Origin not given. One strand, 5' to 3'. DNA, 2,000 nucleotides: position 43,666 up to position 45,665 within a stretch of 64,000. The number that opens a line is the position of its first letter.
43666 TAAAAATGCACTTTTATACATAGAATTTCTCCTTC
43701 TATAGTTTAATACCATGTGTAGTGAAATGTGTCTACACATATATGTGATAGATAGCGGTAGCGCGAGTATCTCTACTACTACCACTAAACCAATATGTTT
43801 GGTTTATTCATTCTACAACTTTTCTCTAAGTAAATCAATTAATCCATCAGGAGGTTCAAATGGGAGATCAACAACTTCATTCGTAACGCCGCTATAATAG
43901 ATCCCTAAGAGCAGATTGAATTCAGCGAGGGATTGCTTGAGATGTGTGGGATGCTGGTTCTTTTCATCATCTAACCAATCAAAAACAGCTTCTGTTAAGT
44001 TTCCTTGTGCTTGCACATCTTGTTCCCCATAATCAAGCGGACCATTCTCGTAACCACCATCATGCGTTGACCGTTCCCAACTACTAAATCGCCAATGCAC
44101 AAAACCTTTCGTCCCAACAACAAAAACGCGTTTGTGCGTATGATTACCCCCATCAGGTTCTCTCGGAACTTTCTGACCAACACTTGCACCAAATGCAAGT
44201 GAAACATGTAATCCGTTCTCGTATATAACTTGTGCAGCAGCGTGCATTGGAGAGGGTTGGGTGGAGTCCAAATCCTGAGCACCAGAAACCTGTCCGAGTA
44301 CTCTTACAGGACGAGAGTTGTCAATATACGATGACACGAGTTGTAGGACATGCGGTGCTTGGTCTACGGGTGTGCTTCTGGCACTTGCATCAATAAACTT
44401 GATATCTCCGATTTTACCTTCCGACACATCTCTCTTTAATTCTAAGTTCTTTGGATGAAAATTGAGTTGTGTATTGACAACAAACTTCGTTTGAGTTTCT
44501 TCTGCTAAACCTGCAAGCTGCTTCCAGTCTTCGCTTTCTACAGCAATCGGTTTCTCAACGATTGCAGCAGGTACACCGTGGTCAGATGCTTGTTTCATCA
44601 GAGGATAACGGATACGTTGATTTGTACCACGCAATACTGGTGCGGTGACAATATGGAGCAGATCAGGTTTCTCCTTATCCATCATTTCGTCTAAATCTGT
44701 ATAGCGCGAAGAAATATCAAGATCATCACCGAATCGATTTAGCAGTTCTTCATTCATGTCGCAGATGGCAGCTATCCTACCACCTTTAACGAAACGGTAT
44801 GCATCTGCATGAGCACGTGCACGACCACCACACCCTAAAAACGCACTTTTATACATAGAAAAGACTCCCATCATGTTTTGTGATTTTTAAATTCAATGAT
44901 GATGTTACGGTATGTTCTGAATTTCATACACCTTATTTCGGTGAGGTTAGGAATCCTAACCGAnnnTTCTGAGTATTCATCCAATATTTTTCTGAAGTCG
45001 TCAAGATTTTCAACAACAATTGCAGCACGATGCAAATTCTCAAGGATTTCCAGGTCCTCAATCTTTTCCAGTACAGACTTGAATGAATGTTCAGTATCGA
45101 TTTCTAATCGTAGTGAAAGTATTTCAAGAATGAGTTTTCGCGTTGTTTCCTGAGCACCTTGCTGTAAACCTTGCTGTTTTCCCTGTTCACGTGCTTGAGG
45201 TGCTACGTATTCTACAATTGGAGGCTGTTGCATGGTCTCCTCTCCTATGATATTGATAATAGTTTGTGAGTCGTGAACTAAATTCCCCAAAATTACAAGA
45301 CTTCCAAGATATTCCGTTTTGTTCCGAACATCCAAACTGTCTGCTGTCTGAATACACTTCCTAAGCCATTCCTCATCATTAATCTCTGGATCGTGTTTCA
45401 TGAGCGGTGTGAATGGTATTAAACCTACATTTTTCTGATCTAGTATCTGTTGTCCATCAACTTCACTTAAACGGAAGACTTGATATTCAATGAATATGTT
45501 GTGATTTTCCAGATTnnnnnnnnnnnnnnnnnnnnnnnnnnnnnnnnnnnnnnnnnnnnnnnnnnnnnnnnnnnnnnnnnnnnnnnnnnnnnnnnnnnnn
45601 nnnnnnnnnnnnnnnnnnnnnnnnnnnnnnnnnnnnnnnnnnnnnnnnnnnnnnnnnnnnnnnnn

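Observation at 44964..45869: Rpn/YhgA-type recombination-promoting nuclease embedded in the paralog array, broken by one in-frame TAA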

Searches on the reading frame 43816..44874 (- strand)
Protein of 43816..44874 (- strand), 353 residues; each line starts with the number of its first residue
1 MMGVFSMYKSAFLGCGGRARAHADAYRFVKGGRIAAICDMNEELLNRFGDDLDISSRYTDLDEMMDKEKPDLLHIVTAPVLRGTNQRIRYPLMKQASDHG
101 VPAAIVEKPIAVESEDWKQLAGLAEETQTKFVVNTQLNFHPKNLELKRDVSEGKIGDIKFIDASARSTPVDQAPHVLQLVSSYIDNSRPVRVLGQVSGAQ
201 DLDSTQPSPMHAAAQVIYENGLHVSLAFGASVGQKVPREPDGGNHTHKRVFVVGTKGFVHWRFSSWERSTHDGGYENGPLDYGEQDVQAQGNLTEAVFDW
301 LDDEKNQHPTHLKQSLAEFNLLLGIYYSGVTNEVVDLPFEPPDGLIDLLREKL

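Call 4: search_protein_families(library=pfam, proteins=[window:43816-44874:-], max_evalue=1)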
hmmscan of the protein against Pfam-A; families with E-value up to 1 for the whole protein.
window:43816-44874:- (353 aa): 3 families
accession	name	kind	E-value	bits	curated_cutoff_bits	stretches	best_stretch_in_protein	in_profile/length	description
PF01408.29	GFO_IDH_MocA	-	2e-15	57.9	24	1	10-134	3-119/120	Oxidoreductase family, NAD-binding Rossmann fold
PF22725.1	GFO_IDH_MocA_C3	-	0.0029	18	27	1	170-258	47-122/124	GFO/IDH/MocA C-terminal domain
PF20223.3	DUF6582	-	0.04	14.7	27.3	1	150-186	11-50/83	Family of unknown function (DUF6582)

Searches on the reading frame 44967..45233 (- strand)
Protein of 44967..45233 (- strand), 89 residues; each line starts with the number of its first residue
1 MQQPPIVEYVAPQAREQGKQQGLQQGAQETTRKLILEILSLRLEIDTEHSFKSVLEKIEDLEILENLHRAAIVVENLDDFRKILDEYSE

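Call 63: search_protein_families(library=padloc, proteins=[window:44967-45233:-], max_evalue=1)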
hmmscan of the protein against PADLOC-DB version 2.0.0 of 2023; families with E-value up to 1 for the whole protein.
window:44967-45233:- (89 aa): 0 families

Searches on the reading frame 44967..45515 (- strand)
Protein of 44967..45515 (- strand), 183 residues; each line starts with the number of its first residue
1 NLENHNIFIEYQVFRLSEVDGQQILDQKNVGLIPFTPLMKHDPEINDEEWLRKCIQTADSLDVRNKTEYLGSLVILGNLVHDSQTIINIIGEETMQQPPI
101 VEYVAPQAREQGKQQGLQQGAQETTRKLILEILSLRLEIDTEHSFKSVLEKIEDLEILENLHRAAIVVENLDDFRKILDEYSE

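Call 4: search_protein_families(library=pfam, proteins=[window:44967-45515:-], max_evalue=1)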
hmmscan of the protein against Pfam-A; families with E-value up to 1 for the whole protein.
window:44967-45515:- (183 aa): 0 families
